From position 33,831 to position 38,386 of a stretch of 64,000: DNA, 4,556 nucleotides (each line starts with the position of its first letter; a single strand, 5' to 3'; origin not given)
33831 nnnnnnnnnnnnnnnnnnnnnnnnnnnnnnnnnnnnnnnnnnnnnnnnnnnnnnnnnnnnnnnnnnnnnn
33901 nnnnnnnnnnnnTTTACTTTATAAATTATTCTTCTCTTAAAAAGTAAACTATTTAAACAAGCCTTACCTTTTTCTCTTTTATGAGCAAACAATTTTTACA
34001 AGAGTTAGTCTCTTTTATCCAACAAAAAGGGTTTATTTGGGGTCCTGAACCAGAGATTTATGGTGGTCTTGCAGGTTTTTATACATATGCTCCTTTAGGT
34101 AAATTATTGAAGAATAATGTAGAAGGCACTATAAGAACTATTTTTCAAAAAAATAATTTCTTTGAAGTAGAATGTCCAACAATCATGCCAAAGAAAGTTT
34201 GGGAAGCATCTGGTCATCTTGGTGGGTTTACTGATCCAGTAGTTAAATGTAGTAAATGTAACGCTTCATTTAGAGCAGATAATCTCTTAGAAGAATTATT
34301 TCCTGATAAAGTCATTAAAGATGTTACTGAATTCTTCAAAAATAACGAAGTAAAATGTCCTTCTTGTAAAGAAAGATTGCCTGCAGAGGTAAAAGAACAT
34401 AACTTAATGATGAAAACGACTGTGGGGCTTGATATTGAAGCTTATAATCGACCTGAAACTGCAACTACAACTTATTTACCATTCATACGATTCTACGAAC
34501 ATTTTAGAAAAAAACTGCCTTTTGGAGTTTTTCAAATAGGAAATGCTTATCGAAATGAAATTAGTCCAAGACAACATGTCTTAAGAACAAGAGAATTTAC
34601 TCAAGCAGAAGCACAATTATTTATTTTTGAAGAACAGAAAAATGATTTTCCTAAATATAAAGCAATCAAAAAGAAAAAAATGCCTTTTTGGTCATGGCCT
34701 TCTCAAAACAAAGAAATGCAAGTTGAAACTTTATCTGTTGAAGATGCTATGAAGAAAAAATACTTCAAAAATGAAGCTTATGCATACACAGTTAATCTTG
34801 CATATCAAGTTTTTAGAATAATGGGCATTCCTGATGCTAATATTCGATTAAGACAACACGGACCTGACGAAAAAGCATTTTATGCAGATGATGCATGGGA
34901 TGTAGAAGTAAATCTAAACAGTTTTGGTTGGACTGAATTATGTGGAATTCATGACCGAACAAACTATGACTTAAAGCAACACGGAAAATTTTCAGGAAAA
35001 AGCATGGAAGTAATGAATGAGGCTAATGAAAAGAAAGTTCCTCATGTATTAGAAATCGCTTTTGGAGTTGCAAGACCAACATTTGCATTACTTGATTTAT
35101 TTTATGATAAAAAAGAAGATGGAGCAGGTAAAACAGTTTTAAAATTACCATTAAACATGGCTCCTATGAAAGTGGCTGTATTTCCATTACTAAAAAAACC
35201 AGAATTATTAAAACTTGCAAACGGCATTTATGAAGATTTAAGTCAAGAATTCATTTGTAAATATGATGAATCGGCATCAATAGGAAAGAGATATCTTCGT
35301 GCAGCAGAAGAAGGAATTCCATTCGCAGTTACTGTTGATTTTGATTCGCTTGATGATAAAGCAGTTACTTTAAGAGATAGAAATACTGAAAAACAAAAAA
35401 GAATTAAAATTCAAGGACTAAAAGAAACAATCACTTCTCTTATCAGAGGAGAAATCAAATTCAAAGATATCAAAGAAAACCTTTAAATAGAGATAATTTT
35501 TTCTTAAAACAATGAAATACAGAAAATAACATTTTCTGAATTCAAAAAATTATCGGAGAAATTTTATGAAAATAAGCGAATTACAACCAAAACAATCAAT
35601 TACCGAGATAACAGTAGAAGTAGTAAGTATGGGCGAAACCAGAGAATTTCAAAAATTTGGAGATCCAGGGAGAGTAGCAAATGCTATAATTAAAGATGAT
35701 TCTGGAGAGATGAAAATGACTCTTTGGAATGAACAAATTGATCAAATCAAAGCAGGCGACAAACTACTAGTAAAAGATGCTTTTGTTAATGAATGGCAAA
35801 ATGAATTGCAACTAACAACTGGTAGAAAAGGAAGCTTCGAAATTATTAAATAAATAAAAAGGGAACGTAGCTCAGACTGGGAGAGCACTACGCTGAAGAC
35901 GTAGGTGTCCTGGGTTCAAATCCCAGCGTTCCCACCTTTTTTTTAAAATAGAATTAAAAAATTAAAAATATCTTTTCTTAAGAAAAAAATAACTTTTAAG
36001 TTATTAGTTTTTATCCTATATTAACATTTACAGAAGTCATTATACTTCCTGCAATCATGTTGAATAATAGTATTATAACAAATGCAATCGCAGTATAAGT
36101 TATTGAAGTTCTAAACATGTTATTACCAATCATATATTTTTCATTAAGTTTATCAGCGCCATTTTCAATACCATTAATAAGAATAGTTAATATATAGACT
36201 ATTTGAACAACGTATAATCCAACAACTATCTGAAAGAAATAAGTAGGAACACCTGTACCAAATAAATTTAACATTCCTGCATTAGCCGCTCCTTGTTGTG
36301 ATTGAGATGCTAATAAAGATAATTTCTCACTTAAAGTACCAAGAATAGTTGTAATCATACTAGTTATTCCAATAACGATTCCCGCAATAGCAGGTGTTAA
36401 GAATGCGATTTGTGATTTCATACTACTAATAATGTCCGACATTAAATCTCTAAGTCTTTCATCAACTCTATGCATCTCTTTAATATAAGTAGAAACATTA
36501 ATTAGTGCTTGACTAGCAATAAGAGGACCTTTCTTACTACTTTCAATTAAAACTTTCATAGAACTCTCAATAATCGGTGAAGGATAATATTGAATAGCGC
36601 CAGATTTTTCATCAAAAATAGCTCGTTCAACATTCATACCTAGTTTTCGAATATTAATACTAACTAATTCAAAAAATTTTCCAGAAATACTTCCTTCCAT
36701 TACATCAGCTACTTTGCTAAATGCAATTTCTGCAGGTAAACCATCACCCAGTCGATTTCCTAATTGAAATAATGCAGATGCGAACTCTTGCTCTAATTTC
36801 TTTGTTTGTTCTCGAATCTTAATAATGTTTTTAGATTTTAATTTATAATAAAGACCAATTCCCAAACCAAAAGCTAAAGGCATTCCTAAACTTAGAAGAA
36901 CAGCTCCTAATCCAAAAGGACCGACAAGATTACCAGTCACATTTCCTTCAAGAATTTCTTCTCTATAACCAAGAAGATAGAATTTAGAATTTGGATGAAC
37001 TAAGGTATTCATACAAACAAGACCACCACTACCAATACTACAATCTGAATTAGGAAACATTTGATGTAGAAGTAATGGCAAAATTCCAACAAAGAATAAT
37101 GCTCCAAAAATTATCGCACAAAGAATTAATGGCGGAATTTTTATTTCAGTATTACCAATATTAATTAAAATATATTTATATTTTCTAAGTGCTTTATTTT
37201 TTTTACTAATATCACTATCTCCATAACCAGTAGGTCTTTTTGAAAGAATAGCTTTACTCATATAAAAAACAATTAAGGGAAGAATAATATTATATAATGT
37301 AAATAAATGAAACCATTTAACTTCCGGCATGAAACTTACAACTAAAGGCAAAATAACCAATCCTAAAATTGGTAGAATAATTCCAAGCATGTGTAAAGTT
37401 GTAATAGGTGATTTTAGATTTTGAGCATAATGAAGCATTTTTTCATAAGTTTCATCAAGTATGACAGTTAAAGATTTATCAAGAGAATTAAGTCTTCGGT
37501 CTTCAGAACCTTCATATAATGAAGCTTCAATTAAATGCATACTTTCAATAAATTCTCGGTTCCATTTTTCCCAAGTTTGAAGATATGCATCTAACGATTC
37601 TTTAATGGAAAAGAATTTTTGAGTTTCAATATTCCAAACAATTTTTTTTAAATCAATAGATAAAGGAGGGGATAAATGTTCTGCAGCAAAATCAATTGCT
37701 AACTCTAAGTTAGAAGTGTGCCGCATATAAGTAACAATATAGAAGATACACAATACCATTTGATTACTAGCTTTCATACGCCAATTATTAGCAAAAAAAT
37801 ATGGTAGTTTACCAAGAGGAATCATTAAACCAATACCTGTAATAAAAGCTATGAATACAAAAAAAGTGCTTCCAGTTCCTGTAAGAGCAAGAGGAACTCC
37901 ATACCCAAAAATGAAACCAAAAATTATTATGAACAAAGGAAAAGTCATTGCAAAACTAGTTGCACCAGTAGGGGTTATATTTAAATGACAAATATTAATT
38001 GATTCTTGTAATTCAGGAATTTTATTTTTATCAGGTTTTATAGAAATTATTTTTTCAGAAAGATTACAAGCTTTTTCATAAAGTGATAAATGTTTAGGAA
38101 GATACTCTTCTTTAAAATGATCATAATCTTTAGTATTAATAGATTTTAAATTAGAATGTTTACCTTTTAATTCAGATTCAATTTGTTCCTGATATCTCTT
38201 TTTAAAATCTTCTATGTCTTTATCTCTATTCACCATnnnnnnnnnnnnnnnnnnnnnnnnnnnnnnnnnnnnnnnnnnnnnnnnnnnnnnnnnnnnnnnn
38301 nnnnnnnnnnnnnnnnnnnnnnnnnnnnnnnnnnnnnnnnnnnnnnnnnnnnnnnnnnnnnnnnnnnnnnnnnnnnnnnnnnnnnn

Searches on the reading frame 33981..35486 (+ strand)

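Call 8: search_protein_families(library=pfam, proteins=[window:33981-35486:+], max_evalue=0.001)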
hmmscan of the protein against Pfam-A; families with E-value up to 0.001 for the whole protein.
window:33981-35486:+ (501 aa): 3 families
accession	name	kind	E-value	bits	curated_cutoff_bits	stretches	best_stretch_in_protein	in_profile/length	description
PF03129.25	HGTP_anticodon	-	2.4e-18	66.5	21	1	397-485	1-92/94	Anticodon binding domain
PF00587.30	tRNA-synt_2b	-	9e-12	45.9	29.3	1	173-371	27-176/179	tRNA synthetase class II core domain (G, H, P, S and T)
PF00152.25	tRNA-synt_2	-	0.0007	19.2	25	0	183-220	94-128/308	tRNA synthetases class II (D, K and N)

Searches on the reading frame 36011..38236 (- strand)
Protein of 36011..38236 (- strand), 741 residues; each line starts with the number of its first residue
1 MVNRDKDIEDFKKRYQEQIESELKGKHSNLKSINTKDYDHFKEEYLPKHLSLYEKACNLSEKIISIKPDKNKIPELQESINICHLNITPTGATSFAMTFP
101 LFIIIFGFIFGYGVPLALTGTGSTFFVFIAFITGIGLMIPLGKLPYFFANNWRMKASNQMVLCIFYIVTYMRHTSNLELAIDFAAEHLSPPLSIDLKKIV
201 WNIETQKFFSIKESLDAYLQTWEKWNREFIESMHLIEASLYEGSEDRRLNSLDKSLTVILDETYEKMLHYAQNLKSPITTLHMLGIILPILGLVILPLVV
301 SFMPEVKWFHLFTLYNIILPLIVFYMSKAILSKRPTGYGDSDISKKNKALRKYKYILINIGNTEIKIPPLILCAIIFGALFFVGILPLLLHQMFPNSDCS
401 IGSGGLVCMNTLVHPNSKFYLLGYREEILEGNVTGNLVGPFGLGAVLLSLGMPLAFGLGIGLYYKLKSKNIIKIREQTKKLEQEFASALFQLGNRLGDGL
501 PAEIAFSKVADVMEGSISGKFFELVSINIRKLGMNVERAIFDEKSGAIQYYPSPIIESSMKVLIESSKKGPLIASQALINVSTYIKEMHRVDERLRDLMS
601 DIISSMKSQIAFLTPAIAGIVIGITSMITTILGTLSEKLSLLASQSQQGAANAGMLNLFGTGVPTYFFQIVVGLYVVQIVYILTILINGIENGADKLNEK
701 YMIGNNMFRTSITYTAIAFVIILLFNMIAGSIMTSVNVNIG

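Call 8: search_protein_families(library=pfam, proteins=[window:36011-38236:-], max_evalue=0.001)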
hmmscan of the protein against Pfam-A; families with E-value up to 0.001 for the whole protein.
window:36011-38236:- (741 aa): 0 families

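Call 19: search_protein_families(library=pfam, proteins=[window:36011-38236:-], max_evalue=1)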
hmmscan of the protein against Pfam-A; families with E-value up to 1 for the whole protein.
window:36011-38236:- (741 aa): 2 families
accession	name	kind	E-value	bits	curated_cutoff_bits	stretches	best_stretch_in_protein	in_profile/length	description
PF20990.2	DUF2207_C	-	0.0021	18.2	33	1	248-353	103-209/247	Predicted membrane protein (DUF2207) C-terminal domain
PF04513.17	Baculo_PEP_C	-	0.038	14.5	38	1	580-646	64-130/140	Baculovirus polyhedron envelope protein, PEP, C terminus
